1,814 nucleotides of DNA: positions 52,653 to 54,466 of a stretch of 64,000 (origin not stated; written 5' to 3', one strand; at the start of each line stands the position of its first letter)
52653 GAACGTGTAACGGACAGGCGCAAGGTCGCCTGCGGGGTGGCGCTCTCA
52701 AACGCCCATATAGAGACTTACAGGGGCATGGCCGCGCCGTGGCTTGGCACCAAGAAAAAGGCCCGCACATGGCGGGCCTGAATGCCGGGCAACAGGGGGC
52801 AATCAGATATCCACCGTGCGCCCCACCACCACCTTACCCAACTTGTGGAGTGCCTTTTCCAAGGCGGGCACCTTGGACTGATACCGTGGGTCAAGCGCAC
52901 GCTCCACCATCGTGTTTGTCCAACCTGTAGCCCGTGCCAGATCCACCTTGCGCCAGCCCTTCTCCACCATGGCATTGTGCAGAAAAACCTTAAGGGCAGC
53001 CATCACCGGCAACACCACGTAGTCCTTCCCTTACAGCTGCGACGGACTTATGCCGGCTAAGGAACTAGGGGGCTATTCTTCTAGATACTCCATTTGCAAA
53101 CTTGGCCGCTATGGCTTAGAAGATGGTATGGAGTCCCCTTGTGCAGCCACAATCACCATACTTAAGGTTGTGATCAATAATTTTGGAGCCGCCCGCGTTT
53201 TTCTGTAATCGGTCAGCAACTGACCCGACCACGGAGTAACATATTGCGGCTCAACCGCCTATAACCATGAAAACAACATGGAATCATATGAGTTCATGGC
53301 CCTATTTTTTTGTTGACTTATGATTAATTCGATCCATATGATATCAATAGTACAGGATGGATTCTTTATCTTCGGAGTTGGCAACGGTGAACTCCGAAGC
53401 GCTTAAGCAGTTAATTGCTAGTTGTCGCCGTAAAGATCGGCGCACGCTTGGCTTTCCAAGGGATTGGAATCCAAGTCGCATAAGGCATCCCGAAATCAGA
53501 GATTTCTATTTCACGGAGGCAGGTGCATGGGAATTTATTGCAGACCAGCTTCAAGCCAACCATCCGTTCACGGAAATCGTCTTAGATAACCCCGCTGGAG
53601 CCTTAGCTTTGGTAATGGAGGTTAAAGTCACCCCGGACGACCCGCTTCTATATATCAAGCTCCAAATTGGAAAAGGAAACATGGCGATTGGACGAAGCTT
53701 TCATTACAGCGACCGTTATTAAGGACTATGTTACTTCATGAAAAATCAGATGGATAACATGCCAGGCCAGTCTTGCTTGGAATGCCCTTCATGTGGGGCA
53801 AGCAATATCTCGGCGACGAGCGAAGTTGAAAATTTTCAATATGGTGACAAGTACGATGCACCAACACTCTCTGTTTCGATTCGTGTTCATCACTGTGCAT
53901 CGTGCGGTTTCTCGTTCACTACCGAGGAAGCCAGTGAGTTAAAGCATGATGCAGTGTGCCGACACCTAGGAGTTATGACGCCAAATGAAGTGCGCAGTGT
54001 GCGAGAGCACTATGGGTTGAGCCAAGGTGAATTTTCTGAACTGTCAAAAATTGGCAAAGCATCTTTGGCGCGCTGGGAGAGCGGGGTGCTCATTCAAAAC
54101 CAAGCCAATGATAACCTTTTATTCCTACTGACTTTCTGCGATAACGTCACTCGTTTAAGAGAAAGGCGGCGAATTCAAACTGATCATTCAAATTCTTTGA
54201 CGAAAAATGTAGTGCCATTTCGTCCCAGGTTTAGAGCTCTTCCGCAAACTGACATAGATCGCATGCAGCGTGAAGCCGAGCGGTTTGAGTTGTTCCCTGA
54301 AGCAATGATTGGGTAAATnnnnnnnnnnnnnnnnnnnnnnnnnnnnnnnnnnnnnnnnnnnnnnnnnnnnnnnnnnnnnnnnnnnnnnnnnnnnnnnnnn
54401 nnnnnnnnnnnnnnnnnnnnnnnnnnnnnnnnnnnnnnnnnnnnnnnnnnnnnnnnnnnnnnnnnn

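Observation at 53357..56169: Low-GC three-gene operon (MqsR-like / extended MqsA-like / ParA-MinD-TPR ATPase) in the cargo region of a P2-like prophage - candidate undescribed defence or toxin module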

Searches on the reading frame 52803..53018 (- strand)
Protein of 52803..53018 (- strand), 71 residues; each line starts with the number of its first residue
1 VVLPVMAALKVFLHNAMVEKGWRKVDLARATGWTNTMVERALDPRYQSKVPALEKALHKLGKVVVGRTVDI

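Call 4: search_protein_families(library=pfam, proteins=[window:52803-53018:-], max_evalue=0.1)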
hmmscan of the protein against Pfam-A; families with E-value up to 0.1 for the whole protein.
window:52803-53018:- (71 aa): 1 family
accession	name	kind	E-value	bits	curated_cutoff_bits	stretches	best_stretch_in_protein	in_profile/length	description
PF13560.12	HTH_31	-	0.059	14.1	27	1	12-60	5-54/64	Helix-turn-helix domain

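Call 5: search_protein_families(library=padloc, proteins=[window:52803-53018:-], max_evalue=0.1)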
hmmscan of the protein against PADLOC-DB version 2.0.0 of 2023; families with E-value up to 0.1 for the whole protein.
window:52803-53018:- (71 aa): 1 family
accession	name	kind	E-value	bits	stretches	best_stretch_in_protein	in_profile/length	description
PDLC04757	PDC-M64B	-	0.0019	16.2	1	14-62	35-83/128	-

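Call 6: search_protein_families(library=ncbifam, proteins=[window:52803-53018:-], max_evalue=0.1)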
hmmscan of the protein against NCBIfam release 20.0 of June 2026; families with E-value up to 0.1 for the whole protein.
window:52803-53018:- (71 aa): 1 family
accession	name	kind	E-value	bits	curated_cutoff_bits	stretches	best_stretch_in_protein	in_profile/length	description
NF038361.1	rSAM_Sden_1168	equivalog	0.037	12.6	575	1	8-67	369-428/560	Sden_1168 family B12-binding radical SAM P-methyltransferase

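Call 8: search_protein_families(library=phrogs, proteins=[window:52803-53018:-], max_evalue=0.01)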
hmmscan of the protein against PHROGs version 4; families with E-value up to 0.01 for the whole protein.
window:52803-53018:- (71 aa): 2 families
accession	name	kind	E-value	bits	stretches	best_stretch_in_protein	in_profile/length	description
phrog_497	-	moron, auxiliary metabolic gene and host takeover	4.6e-05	24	1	8-63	86-143/342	toxin-antitoxin system HicB-like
phrog_1373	-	transcription regulation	0.0045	18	1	9-62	64-117/166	transcriptional regulator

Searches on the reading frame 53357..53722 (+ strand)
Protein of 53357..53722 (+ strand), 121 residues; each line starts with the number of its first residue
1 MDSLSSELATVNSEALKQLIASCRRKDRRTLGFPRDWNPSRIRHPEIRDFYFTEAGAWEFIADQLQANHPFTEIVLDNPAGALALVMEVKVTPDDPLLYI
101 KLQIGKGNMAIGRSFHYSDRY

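Call 4: search_protein_families(library=pfam, proteins=[window:53357-53722:+], max_evalue=0.1)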
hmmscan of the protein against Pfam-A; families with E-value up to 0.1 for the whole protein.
window:53357-53722:+ (121 aa): 0 families

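Call 5: search_protein_families(library=padloc, proteins=[window:53357-53722:+], max_evalue=0.1)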
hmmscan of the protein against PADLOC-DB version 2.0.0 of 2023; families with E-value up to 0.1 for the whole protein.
window:53357-53722:+ (121 aa): 1 family
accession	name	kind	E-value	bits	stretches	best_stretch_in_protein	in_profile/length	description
PDLC04519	PDC-M21C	-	0.013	13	1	14-69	133-186/224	-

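Call 6: search_protein_families(library=ncbifam, proteins=[window:53357-53722:+], max_evalue=0.1)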
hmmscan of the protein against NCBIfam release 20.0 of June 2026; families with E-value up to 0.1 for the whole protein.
window:53357-53722:+ (121 aa): 1 family
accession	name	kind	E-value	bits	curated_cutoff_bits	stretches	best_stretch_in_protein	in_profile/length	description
NF053718.1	23SC1962Mtase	equivalog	0.04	12.7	575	1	43-82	253-292/383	23S rRNA (cytosine(1962)-C(5))-methyltransferase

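Call 8: search_protein_families(library=phrogs, proteins=[window:53357-53722:+], max_evalue=0.01)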
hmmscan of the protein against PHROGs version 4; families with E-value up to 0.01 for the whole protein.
window:53357-53722:+ (121 aa): 0 families

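Call 22: search_solved_structures(query=A2, max_evalue=10, show_alignments=2)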
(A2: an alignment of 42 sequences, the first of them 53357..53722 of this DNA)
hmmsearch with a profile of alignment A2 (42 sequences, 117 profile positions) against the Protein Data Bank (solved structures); distinct sequences matched with E-value up to 10: 1.
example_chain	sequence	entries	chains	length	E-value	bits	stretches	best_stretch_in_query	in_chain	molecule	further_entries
8y7f_A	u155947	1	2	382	0.98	12.5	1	53-102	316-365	CRISPR-associated protein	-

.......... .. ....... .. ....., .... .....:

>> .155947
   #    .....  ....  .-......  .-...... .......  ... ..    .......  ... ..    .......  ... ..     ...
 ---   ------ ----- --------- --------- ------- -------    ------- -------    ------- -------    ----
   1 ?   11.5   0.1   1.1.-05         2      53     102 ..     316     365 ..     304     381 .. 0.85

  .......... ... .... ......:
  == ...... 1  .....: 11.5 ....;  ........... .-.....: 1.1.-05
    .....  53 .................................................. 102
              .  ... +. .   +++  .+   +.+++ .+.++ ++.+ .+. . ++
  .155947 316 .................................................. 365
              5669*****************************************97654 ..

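Call 23: search_protein_families(library=pfam, alignment_id=A2, max_evalue=1)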
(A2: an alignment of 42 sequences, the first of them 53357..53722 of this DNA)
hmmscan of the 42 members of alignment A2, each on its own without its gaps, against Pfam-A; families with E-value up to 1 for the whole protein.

A. member 1, window:53357-53722:+ (121 aa): 0 families

B. families by the number of members that match (of 42 scanned): 4 families
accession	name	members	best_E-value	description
PF23437.1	DUF7122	1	0.073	Family of unknown function (DUF7122)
PF10573.14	UPF0561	1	0.19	Uncharacterised protein family UPF0561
PF18999.5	DUF5728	1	0.2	Family of unknown function (DUF5728)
PF16003.10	DUF4776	1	0.36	Domain of unknown function (DUF4776)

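Call 24: find_homologous_proteins(query=window:53357-53722:+, max_evalue=0.001)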
Query window:53357-53722:+ (121 aa): 39 proteins with E <= 0.001 among 47 candidates.
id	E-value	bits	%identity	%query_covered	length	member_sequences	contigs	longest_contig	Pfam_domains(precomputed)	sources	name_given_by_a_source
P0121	2.2e-69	248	99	92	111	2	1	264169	-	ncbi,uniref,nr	ncbi:hypothetical protein [Uliginosibacterium gangwonense]|uniref:hypothetical protein n=1 Tax=Uligi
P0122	4.2e-55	202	78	91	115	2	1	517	-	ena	-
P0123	7.4e-48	179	68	92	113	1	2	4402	-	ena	-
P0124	1.8e-47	178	67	92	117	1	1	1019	-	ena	-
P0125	7.3e-45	169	66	92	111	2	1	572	-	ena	-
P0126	2.7e-42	161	63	92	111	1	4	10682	-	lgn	-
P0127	6.5e-42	160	63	91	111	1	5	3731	-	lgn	-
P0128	2.2e-41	158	61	92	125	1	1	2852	-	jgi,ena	jgi:hypothetical protein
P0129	8.4e-41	156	61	92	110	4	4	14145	-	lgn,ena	-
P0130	2.5e-40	155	59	92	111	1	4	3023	-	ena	-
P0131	2.7e-40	155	61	92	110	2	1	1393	-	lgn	-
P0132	7.7e-40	153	63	89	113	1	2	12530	-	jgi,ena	jgi:hypothetical protein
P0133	1.8e-39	152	60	90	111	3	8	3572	-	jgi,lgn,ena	-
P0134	1.7e-37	146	59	89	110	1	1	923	-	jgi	jgi:hypothetical protein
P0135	8.6e-37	143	58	89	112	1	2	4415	-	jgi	jgi:hypothetical protein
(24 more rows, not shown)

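Call 35: predict_structure(alignment_id=A3)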
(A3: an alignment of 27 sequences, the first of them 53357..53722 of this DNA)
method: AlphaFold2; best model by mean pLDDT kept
length: 121 residues; sequences in the alignment: 27
mean_pLDDT: 87.8   pTM: 0.80
mean pLDDT of the five models: 87.8, 87.7, 84.3, 82.3, 80.4
residues with pLDDT >= 90: 80; 70-90: 29; 50-70: 3; < 50: 9
segments of 3 or more residues with pLDDT < 50: 1-8
pLDDT, mean of each block of 10 residues (from residue 1): 50 90 96 91 89 96 95 89 93 89 94 88 42
secondary structure, 60 per line:
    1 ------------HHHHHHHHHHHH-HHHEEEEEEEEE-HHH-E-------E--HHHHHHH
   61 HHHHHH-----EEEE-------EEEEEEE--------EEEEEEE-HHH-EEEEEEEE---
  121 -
elements in order: H13-24 E29-37 H54-66 E72-75 E83-89 E98-104 E110-117

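Call 84: search_protein_representatives(alignment_id=A3)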
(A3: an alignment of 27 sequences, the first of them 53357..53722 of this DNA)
Query: 27 sequences, 113 profile positions. Proteins with E-value up to 0.001 (for the whole library): 490; up to 1e-10: 394; up to 1e-30: 25. The best 150 are listed.
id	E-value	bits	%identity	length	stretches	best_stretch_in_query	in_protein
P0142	3.0e-43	162.4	-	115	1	2-112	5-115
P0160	5.9e-40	151.8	-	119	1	5-111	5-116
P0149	2.5e-39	149.8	-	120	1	2-111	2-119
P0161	9.4e-39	148.0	-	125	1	3-110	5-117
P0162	2.0e-37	143.7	-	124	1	4-112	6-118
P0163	2.7e-37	143.3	-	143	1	3-111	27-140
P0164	1.5e-36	140.8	-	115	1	5-112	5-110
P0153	1.6e-35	137.5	-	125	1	5-111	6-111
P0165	4.2e-34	133.0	-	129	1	5-110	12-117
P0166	6.1e-34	132.5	-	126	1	6-112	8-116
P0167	1.3e-33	131.3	-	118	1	3-110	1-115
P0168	1.5e-33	131.2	-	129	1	2-111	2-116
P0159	3.9e-33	129.9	-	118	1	2-111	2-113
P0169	4.3e-33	129.7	-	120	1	3-110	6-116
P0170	6.8e-33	129.1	-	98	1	21-112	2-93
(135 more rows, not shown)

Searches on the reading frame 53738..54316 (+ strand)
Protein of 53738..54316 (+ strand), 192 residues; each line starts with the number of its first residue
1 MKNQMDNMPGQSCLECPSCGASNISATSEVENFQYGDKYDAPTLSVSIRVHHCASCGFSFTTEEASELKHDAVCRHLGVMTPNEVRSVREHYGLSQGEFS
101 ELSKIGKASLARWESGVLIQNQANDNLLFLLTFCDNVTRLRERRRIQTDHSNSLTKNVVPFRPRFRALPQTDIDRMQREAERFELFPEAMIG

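Call 4: search_protein_families(library=pfam, proteins=[window:53738-54316:+], max_evalue=0.1)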
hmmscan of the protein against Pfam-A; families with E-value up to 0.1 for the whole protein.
window:53738-54316:+ (192 aa): 7 families
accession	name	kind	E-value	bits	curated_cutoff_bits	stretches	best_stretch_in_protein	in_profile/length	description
PF15731.11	MqsA_antitoxin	-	6.5e-09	36.4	30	1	15-131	2-120/131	Antitoxin component of bacterial toxin-antitoxin system, MqsA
PF01381.28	HTH_3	-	2.1e-05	24.9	23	1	86-119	2-33/55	Helix-turn-helix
PF12844.13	HTH_19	-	0.0016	18.8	30.2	1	85-117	4-36/64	Helix-turn-helix domain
PF14353.12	CpXC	-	0.0018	18.7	25.4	1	14-87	1-73/121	CpXC protein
PF13560.12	HTH_31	-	0.0024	18.6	27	1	84-116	5-37/64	Helix-turn-helix domain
PF13248.11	Zn_ribbon_3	-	0.0068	16.3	27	0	15-25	4-13/26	zinc-ribbon domain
PF14952.11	zf-tcix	-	0.053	13.5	31.2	0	16-23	13-20/42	Putative treble-clef, zinc-finger, Zn-binding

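Call 5: search_protein_families(library=padloc, proteins=[window:53738-54316:+], max_evalue=0.1)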
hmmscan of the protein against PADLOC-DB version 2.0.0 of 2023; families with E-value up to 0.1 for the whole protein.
window:53738-54316:+ (192 aa): 1 family
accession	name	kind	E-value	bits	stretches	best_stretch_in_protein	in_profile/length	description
PDLC02926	HTH_VI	-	0.034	12.4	1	85-116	6-37/92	-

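Call 6: search_protein_families(library=ncbifam, proteins=[window:53738-54316:+], max_evalue=0.1)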
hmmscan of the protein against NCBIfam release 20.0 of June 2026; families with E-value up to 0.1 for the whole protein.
window:53738-54316:+ (192 aa): 5 families
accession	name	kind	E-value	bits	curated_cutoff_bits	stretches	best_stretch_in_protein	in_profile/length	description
TIGR03830.1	CxxCG_CxxCG_HTH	subfamily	8.4e-20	70.8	61.8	1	16-131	1-116/127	type II TA system antitoxin MqsA family protein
TIGR03070.1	couple_hipB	subfamily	0.0011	18.9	71.65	1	83-116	5-38/58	type II toxin-antitoxin system Y4mF family antitoxin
NF047912.1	ECs_2282_CxxC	subfamily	0.032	14.1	37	0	14-72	3-49/60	ECs_2282 family putative zinc-binding protein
NF007257.0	PRK09706.1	subfamily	0.085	12.7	101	0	84-116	9-41/135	transcriptional repressor DicA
NF041575.1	antitoxPezA_Strep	equivalog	0.099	12.6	290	0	82-117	3-38/158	type II toxin-antitoxin system antitoxin PezA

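Call 8: search_protein_families(library=phrogs, proteins=[window:53738-54316:+], max_evalue=0.01)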
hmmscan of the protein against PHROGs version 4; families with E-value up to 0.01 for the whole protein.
window:53738-54316:+ (192 aa): 9 families
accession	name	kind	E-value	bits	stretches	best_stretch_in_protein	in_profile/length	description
phrog_2104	-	unknown function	1.6e-08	35.6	1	66-118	24-77/103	-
phrog_19114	-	unknown function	7.9e-07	30.2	1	15-131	4-122/135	-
phrog_4779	-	transcription regulation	1e-06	30.1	1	79-153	1-74/98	transcriptional regulator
phrog_25463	-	unknown function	6.7e-06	26.9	1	16-130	5-120/207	-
phrog_8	-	transcription regulation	6.6e-05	23.5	1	86-136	165-221/346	transcriptional regulator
phrog_34341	-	transcription regulation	0.0024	19.1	1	48-122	35-113/122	transcriptional regulator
phrog_3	-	transcription regulation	0.0043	17.9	1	73-120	81-125/430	transcriptional repressor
phrog_10675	-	unknown function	0.0058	17.8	0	14-71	6-52/98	-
phrog_4836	-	transcription regulation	0.0072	16.9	1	81-118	76-113/194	CII-like regulator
